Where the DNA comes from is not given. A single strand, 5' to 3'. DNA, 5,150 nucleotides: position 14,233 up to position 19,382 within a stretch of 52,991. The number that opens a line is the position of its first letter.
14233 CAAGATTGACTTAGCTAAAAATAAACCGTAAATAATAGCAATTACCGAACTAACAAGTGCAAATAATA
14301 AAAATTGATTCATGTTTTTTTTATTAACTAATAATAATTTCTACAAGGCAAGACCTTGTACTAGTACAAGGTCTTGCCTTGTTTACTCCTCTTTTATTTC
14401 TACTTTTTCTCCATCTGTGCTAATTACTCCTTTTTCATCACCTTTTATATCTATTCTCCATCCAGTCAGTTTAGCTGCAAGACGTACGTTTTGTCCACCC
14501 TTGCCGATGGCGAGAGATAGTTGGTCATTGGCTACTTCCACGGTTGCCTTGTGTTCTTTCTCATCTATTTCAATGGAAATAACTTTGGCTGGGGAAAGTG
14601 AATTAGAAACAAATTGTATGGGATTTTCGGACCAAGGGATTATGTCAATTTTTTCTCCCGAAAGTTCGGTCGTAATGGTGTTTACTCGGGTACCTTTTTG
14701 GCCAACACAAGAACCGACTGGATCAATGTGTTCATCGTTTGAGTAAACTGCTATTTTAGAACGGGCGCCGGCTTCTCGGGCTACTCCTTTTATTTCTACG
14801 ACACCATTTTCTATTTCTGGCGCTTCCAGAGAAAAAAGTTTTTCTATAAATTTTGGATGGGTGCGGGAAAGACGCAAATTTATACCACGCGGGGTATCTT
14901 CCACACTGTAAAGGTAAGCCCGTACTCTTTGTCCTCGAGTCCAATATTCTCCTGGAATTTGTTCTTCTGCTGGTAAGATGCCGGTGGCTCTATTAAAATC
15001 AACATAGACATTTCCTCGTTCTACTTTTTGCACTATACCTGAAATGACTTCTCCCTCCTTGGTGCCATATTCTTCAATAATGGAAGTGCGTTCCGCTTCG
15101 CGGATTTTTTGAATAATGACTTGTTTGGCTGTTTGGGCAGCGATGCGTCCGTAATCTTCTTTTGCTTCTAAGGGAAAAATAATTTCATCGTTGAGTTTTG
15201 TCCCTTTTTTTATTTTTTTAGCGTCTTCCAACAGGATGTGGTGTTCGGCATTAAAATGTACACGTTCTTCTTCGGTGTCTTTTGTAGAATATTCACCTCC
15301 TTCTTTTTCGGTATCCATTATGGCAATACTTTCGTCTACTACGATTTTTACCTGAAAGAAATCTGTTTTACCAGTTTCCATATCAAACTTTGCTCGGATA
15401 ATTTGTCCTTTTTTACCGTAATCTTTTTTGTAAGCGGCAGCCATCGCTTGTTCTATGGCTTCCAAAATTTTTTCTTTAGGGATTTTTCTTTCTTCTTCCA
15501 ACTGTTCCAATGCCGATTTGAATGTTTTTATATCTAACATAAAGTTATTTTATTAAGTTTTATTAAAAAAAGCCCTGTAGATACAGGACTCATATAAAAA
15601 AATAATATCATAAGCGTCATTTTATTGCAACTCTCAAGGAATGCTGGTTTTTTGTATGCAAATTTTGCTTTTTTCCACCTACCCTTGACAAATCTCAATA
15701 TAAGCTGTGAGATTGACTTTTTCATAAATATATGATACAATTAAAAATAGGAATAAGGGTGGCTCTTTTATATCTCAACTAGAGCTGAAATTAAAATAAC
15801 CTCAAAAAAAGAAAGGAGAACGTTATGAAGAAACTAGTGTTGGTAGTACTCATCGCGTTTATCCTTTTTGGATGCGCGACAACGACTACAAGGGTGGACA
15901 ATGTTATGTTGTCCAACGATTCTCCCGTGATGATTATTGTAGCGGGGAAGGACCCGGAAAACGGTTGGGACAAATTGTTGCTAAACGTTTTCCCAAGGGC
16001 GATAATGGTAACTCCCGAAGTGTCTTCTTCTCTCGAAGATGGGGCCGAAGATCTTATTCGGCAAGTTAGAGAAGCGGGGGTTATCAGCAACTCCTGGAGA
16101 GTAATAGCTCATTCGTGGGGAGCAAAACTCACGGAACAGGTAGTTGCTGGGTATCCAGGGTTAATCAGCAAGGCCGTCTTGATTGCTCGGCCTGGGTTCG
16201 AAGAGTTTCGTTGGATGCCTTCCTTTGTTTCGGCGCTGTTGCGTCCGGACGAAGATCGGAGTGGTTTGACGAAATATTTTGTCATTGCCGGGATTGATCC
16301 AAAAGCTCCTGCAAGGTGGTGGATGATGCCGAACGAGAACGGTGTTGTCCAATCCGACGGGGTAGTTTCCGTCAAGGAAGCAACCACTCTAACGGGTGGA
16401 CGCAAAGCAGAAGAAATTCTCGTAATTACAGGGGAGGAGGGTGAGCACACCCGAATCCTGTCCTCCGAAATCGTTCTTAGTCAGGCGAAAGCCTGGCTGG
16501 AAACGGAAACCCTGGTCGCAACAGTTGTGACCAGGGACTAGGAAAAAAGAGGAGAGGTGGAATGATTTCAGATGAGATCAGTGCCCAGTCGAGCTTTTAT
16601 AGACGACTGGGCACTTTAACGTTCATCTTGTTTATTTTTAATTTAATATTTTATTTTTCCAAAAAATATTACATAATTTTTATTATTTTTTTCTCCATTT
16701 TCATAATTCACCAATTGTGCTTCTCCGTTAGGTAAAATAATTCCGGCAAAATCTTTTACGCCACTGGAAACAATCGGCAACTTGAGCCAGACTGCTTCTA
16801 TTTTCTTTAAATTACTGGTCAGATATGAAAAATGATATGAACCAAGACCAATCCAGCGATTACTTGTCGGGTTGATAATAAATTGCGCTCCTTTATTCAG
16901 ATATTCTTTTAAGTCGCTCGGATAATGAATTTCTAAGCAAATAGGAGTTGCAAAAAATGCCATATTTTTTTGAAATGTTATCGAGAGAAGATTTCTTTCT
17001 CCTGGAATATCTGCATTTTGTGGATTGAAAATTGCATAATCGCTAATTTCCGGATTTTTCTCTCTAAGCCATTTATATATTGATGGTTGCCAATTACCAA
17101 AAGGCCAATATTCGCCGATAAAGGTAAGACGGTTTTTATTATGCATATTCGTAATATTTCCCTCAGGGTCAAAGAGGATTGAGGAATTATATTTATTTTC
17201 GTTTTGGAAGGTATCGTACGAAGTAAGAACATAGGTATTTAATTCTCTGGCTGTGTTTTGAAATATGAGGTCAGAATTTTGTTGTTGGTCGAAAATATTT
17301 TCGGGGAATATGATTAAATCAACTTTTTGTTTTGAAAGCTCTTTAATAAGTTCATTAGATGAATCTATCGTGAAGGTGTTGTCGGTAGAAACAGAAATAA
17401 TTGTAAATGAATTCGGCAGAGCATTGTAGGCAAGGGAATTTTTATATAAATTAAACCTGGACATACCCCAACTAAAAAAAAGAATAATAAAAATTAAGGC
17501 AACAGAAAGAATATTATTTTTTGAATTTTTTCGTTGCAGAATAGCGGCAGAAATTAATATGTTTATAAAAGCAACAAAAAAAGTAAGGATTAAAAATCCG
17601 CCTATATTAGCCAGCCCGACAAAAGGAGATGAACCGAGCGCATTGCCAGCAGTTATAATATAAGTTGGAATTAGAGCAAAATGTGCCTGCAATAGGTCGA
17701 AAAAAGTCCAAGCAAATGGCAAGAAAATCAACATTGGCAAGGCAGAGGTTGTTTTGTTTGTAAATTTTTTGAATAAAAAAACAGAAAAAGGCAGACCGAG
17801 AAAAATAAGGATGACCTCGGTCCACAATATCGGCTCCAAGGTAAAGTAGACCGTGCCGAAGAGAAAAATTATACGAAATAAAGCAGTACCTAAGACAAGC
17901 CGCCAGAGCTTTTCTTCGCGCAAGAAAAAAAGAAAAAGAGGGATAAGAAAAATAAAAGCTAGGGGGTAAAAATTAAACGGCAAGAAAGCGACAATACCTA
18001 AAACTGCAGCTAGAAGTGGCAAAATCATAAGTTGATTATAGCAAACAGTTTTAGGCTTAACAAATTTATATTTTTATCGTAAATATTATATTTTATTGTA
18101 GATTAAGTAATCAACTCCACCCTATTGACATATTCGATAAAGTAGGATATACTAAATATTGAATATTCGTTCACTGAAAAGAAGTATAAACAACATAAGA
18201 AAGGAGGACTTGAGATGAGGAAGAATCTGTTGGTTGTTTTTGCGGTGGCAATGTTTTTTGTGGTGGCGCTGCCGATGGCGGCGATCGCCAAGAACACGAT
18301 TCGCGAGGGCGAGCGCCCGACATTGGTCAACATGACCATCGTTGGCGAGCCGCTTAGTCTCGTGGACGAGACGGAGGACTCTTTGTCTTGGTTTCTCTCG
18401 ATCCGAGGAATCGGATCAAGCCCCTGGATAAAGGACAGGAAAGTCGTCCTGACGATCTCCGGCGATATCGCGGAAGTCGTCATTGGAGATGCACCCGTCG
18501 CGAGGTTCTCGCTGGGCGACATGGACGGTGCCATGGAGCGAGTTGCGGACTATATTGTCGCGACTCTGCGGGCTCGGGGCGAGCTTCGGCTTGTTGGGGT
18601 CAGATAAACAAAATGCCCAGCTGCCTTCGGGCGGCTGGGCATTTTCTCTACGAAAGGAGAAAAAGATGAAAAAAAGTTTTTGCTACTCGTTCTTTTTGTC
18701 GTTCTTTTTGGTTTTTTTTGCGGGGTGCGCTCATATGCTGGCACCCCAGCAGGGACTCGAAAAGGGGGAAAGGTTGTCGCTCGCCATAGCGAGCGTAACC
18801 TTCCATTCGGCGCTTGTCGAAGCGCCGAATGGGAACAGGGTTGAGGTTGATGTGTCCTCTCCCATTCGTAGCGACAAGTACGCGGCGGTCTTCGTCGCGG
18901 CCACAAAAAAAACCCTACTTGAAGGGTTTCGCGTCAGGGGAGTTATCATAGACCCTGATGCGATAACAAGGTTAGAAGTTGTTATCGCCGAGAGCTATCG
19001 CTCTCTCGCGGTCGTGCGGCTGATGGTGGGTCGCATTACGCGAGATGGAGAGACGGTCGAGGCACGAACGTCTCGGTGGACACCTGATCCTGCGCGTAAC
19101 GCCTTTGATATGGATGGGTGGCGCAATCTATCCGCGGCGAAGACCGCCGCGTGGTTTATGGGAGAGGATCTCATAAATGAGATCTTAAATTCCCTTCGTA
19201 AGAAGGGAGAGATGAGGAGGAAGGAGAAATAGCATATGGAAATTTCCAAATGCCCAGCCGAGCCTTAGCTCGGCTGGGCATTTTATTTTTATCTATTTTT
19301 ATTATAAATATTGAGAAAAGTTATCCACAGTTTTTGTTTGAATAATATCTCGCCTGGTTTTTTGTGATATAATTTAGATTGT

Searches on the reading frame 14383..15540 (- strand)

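Call 47: search_protein_families(library=pfam, proteins=[window:14383-15540:-], max_evalue=0.00001)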
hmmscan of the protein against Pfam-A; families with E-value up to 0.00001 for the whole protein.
window:14383-15540:- (385 aa): 3 families
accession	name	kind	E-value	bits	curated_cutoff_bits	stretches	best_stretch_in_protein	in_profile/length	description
PF13184.12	KH_5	-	1.8e-30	105.3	27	1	257-325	1-69/69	NusA-like KH domain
PF08529.16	NusA_N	-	2.3e-30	105.7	23.8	1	7-151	2-118/119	NusA N-terminal domain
PF00575.29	S1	-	1.4e-07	32.2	22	1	161-223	3-72/74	S1 RNA binding domain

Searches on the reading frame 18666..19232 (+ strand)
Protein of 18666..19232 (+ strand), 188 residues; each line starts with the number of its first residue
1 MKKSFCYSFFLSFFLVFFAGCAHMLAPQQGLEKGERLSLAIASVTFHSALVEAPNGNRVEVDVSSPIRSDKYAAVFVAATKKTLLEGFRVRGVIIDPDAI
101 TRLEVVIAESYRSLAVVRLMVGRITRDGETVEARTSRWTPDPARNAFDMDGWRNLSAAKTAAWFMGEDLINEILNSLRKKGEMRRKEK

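Call 7: search_protein_families(library=ncbifam, proteins=[window:18666-19232:+], max_evalue=0.1)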
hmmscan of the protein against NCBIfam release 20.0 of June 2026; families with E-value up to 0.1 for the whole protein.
window:18666-19232:+ (188 aa): 0 families

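Call 84: search_protein_families(library=pfam, proteins=[window:18666-19232:+], max_evalue=0.05)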
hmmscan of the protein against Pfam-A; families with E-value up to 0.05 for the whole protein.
window:18666-19232:+ (188 aa): 0 families

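Call 95: find_encoding_contigs(protein=window:18666-19232:+, flank=3500, max_places=10)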
Protein window:18666-19232:+ (188 aa): 3 contigs read that carry it; 3 places shown.
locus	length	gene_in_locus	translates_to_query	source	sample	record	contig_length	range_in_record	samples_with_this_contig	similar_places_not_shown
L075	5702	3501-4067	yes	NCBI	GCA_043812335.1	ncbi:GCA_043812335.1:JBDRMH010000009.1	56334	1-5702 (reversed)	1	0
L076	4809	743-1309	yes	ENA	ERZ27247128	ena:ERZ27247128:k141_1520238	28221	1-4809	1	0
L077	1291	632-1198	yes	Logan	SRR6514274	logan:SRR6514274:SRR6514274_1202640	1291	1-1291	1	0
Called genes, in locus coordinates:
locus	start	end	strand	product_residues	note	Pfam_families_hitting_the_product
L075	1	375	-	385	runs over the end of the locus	PF08529:NusA_N, PF00575:S1 (weak), PF13184:KH_NusA_1st, PF26594:KH_NusA_2nd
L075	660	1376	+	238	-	-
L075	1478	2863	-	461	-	PF20154:LNT_N, PF00795:CN_hydrolase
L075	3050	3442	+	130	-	-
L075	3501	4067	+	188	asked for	-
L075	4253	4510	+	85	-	-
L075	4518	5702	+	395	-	?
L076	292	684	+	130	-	-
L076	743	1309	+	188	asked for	-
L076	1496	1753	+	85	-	-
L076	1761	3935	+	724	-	PF18998:Flg_new_2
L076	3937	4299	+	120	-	-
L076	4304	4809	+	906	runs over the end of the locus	-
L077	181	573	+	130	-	-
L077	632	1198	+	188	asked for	-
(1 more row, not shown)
